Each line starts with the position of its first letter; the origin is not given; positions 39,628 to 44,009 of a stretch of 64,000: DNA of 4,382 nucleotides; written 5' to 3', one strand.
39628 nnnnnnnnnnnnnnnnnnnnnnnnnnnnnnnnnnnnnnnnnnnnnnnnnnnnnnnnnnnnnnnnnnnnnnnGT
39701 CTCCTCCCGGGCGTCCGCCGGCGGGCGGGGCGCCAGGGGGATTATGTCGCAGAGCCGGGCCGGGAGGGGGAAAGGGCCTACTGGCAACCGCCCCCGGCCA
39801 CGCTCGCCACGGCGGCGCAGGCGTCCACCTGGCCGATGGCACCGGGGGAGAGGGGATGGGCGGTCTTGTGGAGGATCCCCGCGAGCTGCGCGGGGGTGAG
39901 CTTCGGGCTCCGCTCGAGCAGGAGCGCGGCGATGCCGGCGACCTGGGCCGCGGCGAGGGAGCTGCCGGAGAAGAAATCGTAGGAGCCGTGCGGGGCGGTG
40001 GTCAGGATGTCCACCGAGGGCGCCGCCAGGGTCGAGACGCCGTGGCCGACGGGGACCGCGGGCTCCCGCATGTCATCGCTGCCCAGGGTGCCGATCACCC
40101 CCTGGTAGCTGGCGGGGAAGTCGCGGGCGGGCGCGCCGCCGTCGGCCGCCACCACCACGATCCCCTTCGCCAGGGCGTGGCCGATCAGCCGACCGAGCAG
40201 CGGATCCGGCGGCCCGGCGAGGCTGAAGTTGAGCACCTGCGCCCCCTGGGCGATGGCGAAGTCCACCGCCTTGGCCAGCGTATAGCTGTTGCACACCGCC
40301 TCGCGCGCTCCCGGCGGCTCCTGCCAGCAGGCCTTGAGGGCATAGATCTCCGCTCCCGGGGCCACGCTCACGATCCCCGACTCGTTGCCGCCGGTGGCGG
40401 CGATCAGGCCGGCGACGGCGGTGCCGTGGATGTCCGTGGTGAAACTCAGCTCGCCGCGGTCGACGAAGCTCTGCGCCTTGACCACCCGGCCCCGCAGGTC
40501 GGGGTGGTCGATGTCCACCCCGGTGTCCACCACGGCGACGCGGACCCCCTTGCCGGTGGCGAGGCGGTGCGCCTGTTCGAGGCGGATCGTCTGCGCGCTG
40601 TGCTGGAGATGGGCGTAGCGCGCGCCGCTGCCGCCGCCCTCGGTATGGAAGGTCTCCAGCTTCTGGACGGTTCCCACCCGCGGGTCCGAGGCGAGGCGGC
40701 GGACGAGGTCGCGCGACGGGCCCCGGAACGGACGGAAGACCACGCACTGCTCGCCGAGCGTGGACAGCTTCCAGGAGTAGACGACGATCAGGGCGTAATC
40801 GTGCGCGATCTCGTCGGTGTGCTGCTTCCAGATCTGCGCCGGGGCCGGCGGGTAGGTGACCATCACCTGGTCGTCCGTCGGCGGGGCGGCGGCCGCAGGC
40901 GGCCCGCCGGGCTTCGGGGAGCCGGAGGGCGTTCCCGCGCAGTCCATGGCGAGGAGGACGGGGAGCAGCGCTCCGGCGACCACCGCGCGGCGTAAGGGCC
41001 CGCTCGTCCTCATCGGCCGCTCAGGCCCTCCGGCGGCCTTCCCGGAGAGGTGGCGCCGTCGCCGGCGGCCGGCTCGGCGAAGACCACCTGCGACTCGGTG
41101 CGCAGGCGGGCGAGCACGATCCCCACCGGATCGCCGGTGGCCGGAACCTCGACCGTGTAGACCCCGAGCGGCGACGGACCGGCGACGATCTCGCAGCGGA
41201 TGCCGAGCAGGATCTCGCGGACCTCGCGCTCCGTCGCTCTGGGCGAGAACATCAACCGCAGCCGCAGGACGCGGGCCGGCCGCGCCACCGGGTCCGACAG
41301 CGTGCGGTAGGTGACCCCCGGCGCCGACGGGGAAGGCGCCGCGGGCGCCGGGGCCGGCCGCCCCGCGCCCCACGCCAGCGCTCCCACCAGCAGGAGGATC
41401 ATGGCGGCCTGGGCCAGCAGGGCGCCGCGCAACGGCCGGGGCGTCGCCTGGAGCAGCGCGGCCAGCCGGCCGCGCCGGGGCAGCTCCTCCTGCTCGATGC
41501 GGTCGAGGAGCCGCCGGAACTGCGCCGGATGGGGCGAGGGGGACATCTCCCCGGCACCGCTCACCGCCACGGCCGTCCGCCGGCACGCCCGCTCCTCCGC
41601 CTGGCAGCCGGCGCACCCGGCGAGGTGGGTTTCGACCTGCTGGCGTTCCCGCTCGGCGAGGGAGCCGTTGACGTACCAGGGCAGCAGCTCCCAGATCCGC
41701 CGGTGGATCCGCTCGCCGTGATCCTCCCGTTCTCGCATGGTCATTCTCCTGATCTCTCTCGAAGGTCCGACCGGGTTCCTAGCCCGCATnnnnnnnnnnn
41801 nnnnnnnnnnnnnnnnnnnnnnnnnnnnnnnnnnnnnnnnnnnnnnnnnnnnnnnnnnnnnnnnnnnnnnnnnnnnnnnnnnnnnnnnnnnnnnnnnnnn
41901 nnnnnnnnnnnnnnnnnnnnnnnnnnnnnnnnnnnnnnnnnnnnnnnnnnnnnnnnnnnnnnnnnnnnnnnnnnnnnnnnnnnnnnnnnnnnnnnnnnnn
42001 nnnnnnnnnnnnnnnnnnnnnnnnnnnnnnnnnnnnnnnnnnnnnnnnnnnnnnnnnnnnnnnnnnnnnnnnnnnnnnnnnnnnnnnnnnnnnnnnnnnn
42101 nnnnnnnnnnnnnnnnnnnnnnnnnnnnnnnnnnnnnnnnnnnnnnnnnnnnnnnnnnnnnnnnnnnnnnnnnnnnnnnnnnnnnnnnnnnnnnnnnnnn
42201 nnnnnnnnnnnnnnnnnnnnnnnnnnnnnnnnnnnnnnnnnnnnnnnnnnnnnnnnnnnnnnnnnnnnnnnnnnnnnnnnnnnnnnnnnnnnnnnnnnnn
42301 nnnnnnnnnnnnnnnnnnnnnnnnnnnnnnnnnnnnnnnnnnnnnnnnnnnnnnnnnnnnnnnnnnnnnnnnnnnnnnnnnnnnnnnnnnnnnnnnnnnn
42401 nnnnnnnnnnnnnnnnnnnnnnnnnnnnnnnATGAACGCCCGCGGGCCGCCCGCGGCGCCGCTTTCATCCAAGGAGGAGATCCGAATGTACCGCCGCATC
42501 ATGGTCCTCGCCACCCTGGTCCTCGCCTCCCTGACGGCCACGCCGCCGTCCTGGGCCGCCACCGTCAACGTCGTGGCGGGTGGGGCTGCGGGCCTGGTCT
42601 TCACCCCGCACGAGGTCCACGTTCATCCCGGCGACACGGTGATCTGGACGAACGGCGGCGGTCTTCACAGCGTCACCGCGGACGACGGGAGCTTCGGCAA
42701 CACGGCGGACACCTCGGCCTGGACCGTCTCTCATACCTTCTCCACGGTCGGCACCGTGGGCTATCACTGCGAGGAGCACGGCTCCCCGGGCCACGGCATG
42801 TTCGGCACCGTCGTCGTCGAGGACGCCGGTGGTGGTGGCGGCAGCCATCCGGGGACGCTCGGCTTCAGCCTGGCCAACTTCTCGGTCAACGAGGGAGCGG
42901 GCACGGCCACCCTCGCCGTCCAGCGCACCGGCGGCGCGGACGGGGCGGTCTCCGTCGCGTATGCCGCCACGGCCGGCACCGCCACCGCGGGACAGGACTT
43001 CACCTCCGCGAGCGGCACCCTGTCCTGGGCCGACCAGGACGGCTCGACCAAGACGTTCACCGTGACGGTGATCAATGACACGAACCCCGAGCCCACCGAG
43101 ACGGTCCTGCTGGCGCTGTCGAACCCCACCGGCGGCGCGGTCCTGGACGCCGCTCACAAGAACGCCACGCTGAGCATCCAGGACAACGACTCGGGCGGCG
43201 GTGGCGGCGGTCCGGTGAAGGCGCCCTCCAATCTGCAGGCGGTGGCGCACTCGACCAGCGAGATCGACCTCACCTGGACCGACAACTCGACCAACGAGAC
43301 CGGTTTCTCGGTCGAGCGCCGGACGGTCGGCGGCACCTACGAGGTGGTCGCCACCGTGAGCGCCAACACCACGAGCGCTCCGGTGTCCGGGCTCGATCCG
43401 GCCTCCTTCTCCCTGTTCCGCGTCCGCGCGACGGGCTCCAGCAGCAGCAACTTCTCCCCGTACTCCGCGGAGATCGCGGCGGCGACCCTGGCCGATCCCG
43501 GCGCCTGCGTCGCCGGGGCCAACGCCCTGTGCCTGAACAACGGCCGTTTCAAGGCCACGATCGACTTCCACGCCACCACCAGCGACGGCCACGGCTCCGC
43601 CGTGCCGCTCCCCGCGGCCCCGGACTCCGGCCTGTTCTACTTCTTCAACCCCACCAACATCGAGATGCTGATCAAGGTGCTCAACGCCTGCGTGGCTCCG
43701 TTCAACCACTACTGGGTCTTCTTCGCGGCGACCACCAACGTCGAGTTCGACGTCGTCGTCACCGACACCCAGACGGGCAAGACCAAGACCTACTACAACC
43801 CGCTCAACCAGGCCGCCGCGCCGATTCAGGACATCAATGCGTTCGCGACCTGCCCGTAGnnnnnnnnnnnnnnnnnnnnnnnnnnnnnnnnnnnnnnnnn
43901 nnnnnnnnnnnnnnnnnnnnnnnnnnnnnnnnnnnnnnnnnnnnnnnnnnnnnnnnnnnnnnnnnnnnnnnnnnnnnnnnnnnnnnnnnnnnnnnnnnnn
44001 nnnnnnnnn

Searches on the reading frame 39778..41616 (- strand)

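Call 32: search_protein_families(library=pfam, proteins=[window:39778-41616:-], max_evalue=0.0001)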
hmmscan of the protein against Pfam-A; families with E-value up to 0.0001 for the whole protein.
window:39778-41616:- (612 aa): 1 family
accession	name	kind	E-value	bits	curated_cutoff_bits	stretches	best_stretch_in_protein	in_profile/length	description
PF00082.27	Peptidase_S8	-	5.8e-34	118.2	21.8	1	355-588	1-275/288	Subtilase family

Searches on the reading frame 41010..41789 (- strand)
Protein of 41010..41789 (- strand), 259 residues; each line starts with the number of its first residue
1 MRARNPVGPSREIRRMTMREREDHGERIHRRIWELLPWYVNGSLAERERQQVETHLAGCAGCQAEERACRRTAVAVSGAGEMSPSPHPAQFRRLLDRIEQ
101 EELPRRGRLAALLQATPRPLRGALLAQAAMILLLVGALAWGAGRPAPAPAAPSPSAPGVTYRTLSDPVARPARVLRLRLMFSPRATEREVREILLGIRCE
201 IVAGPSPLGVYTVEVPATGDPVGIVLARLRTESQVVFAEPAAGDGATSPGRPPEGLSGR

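Call 32: search_protein_families(library=pfam, proteins=[window:41010-41789:-], max_evalue=0.0001)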
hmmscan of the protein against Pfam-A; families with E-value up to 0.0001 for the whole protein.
window:41010-41789:- (259 aa): 1 family
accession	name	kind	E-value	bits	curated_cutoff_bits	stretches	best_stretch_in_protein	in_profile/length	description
PF13490.11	zf-HC2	-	5.3e-10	39.6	22.2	1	31-63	3-35/35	Putative zinc-finger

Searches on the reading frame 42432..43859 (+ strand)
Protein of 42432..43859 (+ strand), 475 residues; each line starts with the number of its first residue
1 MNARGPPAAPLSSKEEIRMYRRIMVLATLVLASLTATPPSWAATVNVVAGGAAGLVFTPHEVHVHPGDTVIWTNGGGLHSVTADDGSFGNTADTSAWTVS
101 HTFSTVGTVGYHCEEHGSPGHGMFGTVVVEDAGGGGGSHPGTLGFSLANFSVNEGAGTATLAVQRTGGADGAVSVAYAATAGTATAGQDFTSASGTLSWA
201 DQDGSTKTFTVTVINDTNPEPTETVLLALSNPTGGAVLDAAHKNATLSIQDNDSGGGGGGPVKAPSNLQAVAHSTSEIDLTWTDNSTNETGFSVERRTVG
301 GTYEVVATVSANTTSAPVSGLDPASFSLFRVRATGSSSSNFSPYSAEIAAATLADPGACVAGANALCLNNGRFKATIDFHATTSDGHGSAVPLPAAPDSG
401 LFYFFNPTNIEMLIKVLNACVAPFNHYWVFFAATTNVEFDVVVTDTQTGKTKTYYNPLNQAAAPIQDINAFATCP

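Call 32: search_protein_families(library=pfam, proteins=[window:42432-43859:+], max_evalue=0.0001)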
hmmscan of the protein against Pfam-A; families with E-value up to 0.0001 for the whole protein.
window:42432-43859:+ (475 aa): 3 families
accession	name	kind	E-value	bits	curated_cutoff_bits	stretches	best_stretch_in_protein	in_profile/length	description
PF03160.20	Calx-beta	-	2.7e-19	69.8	27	1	139-253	4-119/119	Calx-beta domain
PF00041.27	fn3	-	1.1e-07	32.4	25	1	264-342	2-78/84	Fibronectin type III domain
PF00127.26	Copper-bind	-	7.9e-06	26.7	21.2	1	46-130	4-99/99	Copper binding proteins, plastocyanin/azurin family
